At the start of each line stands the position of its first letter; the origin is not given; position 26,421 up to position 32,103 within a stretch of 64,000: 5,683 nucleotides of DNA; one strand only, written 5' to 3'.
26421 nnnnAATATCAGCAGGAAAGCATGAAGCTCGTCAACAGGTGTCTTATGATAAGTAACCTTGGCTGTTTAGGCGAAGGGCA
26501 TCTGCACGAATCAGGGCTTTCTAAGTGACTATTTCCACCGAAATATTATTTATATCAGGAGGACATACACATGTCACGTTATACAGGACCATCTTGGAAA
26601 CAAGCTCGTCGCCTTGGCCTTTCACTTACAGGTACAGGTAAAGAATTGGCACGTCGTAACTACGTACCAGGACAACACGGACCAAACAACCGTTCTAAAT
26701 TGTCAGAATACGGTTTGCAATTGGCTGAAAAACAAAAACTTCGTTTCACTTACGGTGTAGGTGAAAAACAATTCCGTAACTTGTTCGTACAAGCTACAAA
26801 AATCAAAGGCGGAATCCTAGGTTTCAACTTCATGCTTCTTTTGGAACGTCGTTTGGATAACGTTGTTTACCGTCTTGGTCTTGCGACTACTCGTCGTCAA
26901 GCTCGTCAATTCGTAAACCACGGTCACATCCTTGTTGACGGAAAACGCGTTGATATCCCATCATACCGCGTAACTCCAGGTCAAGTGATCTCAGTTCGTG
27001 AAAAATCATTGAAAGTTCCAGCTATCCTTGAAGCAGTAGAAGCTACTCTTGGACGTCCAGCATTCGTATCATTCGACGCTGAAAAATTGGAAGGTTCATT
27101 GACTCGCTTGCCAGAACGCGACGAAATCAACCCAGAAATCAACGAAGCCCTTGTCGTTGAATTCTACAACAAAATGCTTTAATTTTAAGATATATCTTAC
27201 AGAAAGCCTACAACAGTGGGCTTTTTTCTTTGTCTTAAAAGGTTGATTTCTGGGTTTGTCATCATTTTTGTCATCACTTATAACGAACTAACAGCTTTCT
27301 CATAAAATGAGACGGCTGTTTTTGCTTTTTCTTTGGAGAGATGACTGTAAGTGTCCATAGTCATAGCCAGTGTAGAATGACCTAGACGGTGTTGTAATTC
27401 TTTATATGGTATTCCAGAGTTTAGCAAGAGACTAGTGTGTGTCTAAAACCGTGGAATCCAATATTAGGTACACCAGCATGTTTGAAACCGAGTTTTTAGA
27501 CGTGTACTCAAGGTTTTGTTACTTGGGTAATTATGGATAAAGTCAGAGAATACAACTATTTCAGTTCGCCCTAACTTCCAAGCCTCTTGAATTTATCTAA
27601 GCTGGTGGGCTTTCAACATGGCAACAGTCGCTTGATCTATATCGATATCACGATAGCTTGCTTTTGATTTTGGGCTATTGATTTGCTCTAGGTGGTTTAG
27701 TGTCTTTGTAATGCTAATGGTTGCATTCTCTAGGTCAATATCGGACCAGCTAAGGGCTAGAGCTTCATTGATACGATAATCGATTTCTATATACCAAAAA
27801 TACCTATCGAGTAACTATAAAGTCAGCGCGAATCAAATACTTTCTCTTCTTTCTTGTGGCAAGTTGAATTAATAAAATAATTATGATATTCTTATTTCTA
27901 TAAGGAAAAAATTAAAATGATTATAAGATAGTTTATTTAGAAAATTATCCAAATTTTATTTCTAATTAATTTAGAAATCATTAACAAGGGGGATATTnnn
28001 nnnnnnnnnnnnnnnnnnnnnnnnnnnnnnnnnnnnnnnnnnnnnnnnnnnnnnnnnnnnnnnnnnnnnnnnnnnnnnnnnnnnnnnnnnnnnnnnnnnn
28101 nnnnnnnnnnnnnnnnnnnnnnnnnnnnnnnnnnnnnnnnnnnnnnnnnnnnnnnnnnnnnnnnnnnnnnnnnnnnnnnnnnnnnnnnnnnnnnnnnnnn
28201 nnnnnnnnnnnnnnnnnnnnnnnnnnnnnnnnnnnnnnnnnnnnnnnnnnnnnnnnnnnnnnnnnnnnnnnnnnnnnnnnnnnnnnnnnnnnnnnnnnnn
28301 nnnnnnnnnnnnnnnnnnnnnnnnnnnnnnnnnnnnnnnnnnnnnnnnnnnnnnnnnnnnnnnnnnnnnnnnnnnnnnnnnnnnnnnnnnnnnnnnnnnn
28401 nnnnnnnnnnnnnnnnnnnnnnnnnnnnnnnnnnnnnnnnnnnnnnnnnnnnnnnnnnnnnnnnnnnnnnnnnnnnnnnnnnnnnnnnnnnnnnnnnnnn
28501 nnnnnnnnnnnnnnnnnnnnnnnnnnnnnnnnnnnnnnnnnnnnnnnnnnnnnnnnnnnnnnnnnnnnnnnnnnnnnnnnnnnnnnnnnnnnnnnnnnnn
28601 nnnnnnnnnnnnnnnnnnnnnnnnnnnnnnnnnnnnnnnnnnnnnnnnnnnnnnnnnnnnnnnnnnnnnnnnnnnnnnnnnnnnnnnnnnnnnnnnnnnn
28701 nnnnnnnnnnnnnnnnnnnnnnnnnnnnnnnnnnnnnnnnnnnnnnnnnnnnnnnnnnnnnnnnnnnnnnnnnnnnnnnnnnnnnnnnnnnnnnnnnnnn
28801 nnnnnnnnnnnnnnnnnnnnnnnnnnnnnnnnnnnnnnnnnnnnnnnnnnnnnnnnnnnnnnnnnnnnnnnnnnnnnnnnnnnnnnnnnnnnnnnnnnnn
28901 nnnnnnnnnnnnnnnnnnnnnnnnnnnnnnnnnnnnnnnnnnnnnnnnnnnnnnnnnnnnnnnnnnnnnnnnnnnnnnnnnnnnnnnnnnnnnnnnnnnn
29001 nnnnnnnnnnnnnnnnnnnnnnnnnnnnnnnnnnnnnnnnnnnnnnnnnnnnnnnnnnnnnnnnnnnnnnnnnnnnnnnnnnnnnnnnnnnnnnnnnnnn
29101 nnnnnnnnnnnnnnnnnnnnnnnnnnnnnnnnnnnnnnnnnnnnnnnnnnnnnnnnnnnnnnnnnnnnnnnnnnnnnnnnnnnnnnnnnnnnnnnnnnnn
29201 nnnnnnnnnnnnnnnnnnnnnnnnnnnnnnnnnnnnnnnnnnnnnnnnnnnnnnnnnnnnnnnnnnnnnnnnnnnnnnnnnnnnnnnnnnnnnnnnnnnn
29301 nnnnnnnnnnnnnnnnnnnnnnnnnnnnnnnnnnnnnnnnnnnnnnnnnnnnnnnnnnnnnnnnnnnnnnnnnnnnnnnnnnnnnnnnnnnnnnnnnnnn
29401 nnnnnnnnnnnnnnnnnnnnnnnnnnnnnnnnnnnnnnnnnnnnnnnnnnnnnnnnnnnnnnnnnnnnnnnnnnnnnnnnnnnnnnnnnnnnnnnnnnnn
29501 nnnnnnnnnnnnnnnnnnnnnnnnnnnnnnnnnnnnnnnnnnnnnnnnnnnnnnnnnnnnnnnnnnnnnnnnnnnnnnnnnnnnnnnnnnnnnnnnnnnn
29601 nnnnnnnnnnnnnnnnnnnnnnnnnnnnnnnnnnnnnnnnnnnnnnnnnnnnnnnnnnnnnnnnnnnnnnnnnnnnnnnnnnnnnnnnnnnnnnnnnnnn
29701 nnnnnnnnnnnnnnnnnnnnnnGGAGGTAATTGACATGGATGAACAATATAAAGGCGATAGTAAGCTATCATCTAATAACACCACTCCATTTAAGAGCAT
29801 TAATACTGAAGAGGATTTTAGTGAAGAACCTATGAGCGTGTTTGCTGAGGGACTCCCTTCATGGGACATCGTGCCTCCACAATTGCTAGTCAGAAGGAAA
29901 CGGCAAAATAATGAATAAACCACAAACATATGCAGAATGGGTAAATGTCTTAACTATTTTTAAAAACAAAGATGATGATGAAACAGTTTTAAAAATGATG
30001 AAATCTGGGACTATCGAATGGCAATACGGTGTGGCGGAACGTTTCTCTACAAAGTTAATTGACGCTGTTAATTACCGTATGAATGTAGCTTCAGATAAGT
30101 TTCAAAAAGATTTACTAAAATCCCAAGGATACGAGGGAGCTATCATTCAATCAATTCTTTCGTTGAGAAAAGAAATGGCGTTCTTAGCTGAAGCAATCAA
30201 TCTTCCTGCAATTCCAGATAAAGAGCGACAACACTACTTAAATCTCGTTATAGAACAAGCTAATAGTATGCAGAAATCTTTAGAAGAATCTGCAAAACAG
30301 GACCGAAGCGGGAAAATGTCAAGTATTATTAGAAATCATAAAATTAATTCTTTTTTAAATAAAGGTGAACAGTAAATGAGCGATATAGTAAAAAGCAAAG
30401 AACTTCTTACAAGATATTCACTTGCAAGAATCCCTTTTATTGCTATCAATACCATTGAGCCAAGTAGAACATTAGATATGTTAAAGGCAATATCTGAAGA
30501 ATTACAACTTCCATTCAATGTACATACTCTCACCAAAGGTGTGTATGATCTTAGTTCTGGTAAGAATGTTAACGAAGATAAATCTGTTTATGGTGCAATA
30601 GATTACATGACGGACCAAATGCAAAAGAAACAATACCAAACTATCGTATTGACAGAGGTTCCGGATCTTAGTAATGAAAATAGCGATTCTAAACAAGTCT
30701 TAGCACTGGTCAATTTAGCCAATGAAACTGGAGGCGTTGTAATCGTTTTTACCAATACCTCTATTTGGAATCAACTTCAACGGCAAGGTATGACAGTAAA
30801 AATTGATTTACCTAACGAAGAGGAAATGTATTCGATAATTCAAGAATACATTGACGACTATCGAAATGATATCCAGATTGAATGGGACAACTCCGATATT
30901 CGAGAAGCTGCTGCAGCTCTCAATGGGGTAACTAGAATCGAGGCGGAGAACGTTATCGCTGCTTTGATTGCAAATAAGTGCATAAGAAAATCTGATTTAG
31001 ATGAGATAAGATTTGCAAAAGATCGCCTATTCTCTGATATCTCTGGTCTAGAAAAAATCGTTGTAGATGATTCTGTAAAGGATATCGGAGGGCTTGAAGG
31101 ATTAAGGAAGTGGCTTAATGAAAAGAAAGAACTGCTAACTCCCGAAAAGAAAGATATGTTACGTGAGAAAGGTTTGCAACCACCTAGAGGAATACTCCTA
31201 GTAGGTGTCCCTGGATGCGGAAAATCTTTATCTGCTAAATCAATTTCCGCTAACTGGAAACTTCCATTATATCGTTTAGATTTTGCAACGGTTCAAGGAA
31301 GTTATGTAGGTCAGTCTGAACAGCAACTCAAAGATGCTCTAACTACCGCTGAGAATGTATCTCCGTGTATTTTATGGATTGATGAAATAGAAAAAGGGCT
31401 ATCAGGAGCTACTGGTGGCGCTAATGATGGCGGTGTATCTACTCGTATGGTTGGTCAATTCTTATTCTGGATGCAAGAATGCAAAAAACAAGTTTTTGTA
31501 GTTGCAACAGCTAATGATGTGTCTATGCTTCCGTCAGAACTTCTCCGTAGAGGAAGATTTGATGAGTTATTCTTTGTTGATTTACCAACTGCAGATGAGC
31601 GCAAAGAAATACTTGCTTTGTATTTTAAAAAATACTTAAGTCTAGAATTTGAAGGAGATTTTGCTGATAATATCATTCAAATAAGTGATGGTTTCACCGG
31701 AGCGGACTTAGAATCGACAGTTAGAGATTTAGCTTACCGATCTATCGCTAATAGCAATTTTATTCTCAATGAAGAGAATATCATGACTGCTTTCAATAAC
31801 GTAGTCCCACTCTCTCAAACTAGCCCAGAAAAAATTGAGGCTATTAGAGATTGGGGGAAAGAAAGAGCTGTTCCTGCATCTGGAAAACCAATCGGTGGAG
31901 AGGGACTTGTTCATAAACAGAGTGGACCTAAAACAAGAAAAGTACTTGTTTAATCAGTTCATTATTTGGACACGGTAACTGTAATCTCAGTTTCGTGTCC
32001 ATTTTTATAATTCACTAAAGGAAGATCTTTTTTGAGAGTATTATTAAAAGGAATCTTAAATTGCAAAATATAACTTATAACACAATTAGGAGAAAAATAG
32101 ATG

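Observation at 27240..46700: About 19.5-kb accessory region between rpsD and rpmG built from tandemly accreted integrative elements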

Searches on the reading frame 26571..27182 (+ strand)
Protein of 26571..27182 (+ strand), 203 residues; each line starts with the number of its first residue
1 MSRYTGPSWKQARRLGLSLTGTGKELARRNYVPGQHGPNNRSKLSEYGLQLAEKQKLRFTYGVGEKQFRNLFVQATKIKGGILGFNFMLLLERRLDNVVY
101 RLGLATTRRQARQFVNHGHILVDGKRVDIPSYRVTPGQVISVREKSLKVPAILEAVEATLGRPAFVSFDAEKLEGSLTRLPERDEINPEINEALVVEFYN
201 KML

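Call 8: search_protein_families(library=pfam, proteins=[window:26571-27182:+], max_evalue=0.01)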
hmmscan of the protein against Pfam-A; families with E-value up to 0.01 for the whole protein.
window:26571-27182:+ (203 aa): 3 families
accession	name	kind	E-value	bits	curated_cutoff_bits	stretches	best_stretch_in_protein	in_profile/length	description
PF00163.24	Ribosomal_S4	-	4.5e-25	88.6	23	1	3-92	1-95/95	Ribosomal protein S4/S9 N-terminal domain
PF01479.30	S4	-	1.5e-22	79.5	22.8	1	93-140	1-48/48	S4 domain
PF22421.1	SYY_C-terminal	-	0.00018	21.7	27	1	98-138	24-64/83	Tyrosine--tRNA ligase SYY-like C-terminal domain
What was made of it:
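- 26571..27182 (+): rpsD (ribosomal protein S4); left anchor of the variable interval. Pfam Ribosomal_S4 and S4 (call 8).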

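Call 11: find_encoding_contigs(protein=window:26571-27182:+, flank=10000, max_places=10)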
Protein window:26571-27182:+ (203 aa): 149 contigs read that carry it; 10 places shown.
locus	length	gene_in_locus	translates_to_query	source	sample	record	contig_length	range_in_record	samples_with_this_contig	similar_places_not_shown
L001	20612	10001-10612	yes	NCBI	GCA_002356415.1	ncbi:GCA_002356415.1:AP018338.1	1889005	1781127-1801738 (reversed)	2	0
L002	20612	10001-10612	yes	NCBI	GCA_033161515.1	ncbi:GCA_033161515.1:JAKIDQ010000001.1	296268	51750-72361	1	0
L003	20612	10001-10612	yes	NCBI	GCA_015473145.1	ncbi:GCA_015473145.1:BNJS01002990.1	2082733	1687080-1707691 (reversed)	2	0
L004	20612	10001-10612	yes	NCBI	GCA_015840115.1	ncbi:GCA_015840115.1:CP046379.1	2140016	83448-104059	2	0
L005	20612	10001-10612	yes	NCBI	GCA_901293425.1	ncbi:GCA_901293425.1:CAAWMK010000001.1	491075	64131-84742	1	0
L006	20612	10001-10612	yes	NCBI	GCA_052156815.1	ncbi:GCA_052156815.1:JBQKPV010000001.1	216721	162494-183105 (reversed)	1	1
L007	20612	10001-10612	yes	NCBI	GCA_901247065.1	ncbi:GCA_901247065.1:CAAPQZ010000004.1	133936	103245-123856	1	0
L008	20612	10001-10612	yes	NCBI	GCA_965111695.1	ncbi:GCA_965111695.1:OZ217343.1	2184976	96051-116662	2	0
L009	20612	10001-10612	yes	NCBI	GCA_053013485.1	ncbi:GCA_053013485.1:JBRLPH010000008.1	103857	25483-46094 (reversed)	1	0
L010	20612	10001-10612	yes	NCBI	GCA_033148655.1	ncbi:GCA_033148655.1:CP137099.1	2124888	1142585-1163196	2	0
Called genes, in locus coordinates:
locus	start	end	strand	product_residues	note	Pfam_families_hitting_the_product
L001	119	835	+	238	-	PF00005:ABC_tran, PF13304:AAA_21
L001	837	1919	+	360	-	PF12679:ABC2_membrane_2, PF12698:ABC2_membrane_3, PF01061:ABC2_membrane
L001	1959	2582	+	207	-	PF00440:TetR_N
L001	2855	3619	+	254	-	PF01048:PNP_UDP_1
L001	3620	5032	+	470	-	PF02386:TrkH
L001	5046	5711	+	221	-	PF02254:TrkA_N, PF02080:TrkA_C (weak)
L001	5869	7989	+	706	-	PF04650:YSIRK_signal (weak), PF11966:SSURE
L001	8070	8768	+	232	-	PF00072:Response_reg, PF00486:Trans_reg_C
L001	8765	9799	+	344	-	PF00672:HAMP, PF00512:HisKA, PF02518:HATPase_c, PF13589:HATPase_c_3 (faint)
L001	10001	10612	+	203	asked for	PF00163:Ribosomal_S4, PF01479:S4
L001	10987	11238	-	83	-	-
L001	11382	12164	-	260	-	PF01610:DDE_Tnp_ISL3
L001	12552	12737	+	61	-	-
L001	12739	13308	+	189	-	-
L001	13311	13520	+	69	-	PF12844:HTH_19, PF13443:HTH_26, PF13560:HTH_31, PF01381:HTH_3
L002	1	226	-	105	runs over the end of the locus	-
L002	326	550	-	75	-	-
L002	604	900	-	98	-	PF00581:Rhodanese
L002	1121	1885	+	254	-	PF01048:PNP_UDP_1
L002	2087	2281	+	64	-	-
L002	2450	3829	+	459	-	PF02386:TrkH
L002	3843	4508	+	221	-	PF02254:TrkA_N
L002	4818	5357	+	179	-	PF00535:Glycos_transf_2, PF13641:Glyco_tranf_2_3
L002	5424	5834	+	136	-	-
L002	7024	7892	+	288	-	PF11966:SSURE, PF00746:Gram_pos_anchor (faint)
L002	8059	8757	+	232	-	PF00072:Response_reg, PF00486:Trans_reg_C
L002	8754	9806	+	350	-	PF00672:HAMP, PF00512:HisKA, PF02518:HATPase_c, PF13589:HATPase_c_3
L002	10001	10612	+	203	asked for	PF00163:Ribosomal_S4, PF01479:S4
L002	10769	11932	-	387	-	PF14659:Phage_int_SAM_3, PF00589:Phage_integrase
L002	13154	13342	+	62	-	-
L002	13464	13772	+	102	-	-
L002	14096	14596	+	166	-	-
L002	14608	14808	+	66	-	-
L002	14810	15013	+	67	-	-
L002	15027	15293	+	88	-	-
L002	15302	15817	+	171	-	-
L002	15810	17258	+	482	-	PF05272:VapE-like_dom, PF19263:DUF5906 (weak)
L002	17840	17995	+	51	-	-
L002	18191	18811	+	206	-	-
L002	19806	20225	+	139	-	PF07374:DUF1492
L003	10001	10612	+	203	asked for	PF00163:Ribosomal_S4, PF01479:S4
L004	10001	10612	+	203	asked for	PF00163:Ribosomal_S4, PF01479:S4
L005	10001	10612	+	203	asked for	PF00163:Ribosomal_S4, PF01479:S4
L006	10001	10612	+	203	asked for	PF00163:Ribosomal_S4, PF01479:S4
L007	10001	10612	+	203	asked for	PF00163:Ribosomal_S4, PF01479:S4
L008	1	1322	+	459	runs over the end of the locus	PF02386:TrkH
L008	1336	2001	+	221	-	PF02254:TrkA_N, PF02080:TrkA_C (faint)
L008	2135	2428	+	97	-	-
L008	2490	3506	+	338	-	PF00535:Glycos_transf_2, PF10111:Glyco_tranf_2_2 (weak), PF13641:Glyco_tranf_2_3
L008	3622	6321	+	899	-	PF04650:YSIRK_signal (weak), PF11966:SSURE, PF03168:LEA_2 (faint), PF11966:SSURE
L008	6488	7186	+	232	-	PF00072:Response_reg, PF00486:Trans_reg_C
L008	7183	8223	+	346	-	PF00672:HAMP, PF00512:HisKA, PF02518:HATPase_c, PF13589:HATPase_c_3 (weak)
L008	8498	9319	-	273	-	-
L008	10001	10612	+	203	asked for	PF00163:Ribosomal_S4, PF01479:S4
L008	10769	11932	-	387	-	PF14659:Phage_int_SAM_3, PF00589:Phage_integrase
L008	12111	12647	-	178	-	PF12844:HTH_19 (weak), PF13443:HTH_26 (faint), PF13560:HTH_31, PF01381:HTH_3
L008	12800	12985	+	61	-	-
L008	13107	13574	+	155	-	-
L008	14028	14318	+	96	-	-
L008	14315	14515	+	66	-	-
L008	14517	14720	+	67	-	-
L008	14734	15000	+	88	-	-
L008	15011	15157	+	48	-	-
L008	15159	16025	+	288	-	PF08708:PriCT_1 (weak)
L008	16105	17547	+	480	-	PF08706:D5_N, PF19263:DUF5906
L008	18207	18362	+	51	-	-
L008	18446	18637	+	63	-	-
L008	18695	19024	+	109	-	-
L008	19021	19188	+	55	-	-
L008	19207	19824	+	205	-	-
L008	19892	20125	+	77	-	-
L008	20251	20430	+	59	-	-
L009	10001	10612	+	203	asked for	PF00163:Ribosomal_S4, PF01479:S4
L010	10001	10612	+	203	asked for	PF00163:Ribosomal_S4, PF01479:S4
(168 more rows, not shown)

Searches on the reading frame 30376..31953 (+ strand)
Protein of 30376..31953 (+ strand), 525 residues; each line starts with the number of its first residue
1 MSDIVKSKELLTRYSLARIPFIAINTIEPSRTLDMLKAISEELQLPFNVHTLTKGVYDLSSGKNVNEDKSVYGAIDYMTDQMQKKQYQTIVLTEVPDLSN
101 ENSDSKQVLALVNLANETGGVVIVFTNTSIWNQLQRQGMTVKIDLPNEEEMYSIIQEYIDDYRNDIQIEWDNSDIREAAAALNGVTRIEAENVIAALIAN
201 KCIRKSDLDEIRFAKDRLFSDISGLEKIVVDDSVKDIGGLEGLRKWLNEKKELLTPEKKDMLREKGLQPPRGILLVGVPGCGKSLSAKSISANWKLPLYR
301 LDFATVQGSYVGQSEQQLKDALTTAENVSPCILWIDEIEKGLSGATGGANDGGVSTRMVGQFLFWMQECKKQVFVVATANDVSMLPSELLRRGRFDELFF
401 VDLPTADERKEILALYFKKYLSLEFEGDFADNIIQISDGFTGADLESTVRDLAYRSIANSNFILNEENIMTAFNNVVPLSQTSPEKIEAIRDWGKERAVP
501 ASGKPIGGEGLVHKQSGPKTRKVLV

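Call 7: search_protein_families(library=pfam, proteins=[window:30376-31953:+], max_evalue=0.01)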
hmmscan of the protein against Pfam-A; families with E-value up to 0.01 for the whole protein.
window:30376-31953:+ (525 aa): 5 families
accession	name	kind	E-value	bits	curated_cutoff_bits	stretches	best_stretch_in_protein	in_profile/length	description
PF00004.35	AAA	-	3.1e-29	102.5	21.2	1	273-402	1-130/131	ATPase family associated with various cellular activities (AAA)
PF17862.7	AAA_lid_3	-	0.0015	18.5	27.2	1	431-461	5-35/45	AAA+ lid domain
PF13401.12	AAA_22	-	0.0036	18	27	0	272-291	7-26/130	AAA domain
PF07728.20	AAA_5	-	0.0042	17.5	22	0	273-347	2-84/139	AAA domain (dynein-related subfamily)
PF00910.28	RNA_helicase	-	0.0054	17.6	21.5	0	273-317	1-42/105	RNA helicase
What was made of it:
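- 27998..32583 (+): Five-gene AAA+ cassette (574 aa, 60 aa, 154 aa, 525-aa AAA ATPase, 160 aa); function unknown. PF00004 AAA (call 7).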

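Call 22: search_protein_families(library=padloc, proteins=[window:30376-31953:+], max_evalue=0.01)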
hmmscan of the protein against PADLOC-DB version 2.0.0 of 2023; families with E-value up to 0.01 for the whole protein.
window:30376-31953:+ (525 aa): 6 families
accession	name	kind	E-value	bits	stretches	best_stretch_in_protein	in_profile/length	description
PDLC02196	IetA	-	4.7e-34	116.4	2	256-494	108-344/374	-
PDLC02195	IetA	-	1.1e-23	82.2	1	257-477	124-334/395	-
PDLC04232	IetA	-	3.9e-21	73.8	1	251-457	96-297/330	-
PDLC04231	IetA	-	5.9e-14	50.5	1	258-394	105-239/262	-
PDLC00915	TRIP13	-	0.00018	19.1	1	273-414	66-221/302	TRIP13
PDLC04140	mad8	-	0.0065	14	0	267-293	24-50/314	mads_8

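Call 64: search_protein_families(library=phrogs, proteins=[window:30376-31953:+], max_evalue=0.01)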
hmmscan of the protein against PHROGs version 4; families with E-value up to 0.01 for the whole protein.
window:30376-31953:+ (525 aa): 8 families
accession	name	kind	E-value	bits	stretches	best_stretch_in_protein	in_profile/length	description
phrog_8638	-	unknown function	1e-103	348.9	1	9-502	23-539/568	-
phrog_10401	-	other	4.1e-40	139.2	1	121-412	318-595/667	ATPase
phrog_3757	-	unknown function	1.3e-39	137.6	1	257-475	113-326/367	-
phrog_30773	-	unknown function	1.7e-25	90.4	1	263-454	189-382/666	-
phrog_9172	-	unknown function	1.3e-17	64.9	1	262-408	100-249/509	-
phrog_7485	-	unknown function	1.4e-07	31.8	1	258-328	215-278/430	-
phrog_10440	-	unknown function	0.0014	18.2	1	270-422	232-372/483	-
phrog_249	-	moron, auxiliary metabolic gene and host takeover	0.0015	18.9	1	271-305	128-162/380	porphyrin biosynthesis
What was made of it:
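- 27998..32583 (+): PADLOC IetA-like 4.7e-34, with no IetS partner (call 22). phrog_8638 at 1e-103 (call 64).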
